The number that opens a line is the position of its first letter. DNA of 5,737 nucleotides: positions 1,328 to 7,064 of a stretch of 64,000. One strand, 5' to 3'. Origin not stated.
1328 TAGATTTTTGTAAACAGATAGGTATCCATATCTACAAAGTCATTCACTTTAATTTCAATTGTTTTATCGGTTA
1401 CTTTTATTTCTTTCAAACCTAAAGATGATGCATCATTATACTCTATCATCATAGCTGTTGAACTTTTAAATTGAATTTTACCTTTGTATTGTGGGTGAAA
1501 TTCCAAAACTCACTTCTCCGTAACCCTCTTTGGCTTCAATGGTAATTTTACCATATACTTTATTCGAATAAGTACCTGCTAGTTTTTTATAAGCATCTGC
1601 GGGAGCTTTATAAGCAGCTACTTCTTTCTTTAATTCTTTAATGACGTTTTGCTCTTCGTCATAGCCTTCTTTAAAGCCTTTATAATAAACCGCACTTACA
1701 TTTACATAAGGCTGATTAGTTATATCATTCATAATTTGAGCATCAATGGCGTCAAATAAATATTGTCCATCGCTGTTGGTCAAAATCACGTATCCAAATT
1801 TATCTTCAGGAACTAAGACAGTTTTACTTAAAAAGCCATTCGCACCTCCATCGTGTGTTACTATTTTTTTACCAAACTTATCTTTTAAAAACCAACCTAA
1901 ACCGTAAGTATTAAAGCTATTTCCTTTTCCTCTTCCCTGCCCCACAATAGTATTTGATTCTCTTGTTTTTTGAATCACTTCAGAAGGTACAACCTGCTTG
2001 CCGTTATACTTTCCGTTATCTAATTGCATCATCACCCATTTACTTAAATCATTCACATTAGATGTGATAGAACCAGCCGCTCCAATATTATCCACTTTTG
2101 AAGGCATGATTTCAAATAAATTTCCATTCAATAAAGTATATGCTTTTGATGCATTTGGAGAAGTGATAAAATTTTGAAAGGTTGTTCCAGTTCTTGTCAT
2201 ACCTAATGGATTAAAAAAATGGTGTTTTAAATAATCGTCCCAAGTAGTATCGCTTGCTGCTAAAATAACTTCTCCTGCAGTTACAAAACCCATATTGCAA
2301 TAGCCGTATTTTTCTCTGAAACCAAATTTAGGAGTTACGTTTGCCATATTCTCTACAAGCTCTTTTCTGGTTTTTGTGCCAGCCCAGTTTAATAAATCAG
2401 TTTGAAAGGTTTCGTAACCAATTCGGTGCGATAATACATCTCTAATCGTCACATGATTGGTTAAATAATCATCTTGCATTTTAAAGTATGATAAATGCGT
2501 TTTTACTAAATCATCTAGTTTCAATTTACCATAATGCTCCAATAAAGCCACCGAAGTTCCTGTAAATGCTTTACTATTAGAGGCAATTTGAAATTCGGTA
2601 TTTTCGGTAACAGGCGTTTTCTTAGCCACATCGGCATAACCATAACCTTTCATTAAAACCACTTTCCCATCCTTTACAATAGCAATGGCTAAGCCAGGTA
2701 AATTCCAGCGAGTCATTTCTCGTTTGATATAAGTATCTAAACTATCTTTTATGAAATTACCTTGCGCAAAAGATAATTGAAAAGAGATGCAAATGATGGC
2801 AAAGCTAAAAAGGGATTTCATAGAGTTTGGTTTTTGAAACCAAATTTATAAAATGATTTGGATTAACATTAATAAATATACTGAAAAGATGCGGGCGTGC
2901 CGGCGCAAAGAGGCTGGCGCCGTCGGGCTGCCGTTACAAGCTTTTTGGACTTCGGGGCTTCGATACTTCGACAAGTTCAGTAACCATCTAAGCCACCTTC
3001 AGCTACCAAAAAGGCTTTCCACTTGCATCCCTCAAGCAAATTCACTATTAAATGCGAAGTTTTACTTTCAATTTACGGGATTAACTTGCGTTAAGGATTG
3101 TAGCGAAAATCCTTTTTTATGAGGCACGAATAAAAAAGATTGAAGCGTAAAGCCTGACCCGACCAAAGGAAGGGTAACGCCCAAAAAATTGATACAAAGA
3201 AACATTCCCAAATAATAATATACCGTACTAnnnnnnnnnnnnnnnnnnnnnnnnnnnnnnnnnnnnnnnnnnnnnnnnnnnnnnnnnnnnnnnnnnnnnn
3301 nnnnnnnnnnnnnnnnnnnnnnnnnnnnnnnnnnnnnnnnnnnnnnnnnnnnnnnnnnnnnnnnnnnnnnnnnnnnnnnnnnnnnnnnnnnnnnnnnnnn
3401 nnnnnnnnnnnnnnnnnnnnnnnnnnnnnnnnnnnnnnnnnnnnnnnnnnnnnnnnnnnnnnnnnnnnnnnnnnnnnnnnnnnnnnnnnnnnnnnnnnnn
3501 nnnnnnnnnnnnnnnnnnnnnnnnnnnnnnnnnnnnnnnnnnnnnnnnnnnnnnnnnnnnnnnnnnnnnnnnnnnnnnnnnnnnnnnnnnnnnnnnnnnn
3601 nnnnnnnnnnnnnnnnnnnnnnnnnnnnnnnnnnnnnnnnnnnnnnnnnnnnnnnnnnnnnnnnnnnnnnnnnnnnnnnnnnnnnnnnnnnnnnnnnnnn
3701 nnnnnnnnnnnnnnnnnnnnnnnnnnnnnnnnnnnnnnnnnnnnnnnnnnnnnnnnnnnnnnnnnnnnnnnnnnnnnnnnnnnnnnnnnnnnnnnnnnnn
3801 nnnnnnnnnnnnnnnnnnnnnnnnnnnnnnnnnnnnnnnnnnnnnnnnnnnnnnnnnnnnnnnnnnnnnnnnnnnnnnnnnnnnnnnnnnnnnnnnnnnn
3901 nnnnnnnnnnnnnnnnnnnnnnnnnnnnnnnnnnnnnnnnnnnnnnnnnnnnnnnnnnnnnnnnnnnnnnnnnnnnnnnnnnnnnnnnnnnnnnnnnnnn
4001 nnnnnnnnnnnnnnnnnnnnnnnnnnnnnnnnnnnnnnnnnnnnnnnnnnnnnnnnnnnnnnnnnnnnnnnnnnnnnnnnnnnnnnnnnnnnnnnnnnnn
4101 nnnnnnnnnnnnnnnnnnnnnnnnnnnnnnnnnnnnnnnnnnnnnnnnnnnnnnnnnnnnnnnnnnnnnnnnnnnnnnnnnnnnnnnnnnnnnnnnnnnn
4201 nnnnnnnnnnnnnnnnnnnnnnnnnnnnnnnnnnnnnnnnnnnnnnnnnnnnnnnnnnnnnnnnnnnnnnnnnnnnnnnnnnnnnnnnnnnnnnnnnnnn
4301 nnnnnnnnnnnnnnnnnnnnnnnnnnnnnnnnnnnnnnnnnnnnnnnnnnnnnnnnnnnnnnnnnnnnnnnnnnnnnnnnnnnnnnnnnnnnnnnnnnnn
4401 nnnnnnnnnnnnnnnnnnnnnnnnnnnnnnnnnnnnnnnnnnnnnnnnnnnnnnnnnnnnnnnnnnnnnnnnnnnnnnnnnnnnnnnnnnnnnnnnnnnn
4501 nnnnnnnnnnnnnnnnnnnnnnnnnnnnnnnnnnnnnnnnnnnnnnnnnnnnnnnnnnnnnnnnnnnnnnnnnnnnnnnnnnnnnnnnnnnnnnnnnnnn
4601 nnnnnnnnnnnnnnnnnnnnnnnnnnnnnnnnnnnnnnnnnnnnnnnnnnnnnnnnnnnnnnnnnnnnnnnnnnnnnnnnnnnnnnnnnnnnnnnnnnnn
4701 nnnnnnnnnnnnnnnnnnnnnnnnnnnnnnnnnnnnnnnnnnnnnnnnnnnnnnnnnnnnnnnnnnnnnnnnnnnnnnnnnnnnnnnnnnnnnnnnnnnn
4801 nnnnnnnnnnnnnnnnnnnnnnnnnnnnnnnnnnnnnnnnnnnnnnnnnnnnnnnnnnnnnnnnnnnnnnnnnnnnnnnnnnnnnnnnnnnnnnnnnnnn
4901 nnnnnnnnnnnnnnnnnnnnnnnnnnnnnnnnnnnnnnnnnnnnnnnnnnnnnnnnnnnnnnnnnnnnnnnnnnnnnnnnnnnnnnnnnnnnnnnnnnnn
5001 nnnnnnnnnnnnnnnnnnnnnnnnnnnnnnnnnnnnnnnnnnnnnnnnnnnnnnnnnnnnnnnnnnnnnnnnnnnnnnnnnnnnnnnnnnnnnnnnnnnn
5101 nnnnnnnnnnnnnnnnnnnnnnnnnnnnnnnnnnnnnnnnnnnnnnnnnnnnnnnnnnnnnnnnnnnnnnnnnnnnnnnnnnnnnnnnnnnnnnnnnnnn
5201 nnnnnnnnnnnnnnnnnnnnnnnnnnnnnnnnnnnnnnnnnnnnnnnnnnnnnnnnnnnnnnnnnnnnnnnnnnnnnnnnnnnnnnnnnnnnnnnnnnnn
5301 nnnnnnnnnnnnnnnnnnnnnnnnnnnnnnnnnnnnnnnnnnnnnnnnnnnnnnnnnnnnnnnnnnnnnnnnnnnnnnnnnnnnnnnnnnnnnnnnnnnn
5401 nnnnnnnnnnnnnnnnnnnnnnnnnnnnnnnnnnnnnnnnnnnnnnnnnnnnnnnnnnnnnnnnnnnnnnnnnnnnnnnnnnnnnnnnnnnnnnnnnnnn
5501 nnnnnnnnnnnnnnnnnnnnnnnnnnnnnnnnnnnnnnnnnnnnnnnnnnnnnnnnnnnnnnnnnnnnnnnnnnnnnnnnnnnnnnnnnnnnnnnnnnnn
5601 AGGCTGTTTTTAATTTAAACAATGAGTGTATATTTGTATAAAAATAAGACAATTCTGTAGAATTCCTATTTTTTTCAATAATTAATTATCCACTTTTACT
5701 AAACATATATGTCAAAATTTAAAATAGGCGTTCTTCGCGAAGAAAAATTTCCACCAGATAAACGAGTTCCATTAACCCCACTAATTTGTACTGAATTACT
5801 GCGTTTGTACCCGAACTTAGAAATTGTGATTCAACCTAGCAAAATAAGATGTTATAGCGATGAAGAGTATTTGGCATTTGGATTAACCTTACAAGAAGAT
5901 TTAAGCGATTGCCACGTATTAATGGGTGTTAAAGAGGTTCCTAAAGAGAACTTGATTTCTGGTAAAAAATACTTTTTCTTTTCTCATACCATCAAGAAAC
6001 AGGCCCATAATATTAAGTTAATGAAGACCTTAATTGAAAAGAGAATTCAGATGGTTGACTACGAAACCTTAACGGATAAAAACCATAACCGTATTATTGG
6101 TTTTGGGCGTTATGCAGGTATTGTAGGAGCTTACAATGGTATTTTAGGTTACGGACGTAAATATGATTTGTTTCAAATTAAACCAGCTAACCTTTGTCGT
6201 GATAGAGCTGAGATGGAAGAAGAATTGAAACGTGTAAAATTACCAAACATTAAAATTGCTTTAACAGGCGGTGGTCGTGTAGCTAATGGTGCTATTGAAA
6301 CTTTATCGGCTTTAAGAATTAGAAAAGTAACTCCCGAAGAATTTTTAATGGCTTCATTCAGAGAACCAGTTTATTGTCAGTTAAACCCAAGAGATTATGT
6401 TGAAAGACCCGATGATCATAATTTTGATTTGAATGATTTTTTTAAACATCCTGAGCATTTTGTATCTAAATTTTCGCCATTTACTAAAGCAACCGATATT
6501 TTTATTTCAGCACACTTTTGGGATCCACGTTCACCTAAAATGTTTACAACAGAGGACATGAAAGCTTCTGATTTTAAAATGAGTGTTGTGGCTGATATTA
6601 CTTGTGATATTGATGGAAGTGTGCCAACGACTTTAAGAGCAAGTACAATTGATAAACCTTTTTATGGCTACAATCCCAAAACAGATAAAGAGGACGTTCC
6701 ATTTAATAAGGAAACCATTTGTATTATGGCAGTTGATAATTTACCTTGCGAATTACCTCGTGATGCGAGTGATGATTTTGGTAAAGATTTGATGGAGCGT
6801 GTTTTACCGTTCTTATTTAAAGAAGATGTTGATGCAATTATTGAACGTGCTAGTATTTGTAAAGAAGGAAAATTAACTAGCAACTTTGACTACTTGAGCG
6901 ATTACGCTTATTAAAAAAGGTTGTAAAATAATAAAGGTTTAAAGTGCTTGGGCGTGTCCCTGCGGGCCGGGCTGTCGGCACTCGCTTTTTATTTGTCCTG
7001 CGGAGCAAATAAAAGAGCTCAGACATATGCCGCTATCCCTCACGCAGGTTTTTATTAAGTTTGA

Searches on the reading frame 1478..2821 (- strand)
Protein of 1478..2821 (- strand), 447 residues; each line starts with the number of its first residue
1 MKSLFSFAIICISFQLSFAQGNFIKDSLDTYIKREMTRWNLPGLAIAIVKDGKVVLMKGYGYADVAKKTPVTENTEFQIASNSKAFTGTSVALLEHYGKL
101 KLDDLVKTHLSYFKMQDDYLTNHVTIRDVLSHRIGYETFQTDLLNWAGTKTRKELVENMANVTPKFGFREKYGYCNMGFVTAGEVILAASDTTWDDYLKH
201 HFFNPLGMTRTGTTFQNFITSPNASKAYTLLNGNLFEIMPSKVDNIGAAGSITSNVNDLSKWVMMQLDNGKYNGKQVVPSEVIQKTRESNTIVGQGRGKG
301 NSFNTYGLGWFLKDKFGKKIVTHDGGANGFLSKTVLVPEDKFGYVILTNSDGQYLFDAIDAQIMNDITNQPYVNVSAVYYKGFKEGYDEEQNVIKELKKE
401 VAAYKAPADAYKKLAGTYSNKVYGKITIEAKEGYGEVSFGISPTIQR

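Call 49: search_protein_families(library=pfam, proteins=[window:1478-2821:-], max_evalue=0.001)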
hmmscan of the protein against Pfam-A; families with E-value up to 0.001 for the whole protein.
window:1478-2821:- (447 aa): 1 family
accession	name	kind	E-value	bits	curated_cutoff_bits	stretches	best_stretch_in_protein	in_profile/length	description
PF00144.29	Beta-lactamase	-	2.5e-60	204.9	27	1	29-361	2-321/329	Beta-lactamase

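Call 56: find_encoding_contigs(protein=window:1478-2821:-, flank=10000, max_places=2)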
Protein window:1478-2821:- (447 aa): no gene with exactly this product is on record in the collection.

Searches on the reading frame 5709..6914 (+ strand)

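Call 49: search_protein_families(library=pfam, proteins=[window:5709-6914:+], max_evalue=0.001)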
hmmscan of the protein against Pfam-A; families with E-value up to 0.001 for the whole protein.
window:5709-6914:+ (401 aa): 2 families
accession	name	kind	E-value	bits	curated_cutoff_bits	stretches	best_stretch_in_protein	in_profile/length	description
PF05222.21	AlaDh_PNT_N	-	5.9e-17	62.6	30.4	1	8-138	2-135/136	Alanine dehydrogenase/PNT, N-terminal domain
PF01262.27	AlaDh_PNT_C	-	3.6e-06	27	23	1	260-383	91-199/214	Alanine dehydrogenase/PNT, C-terminal domain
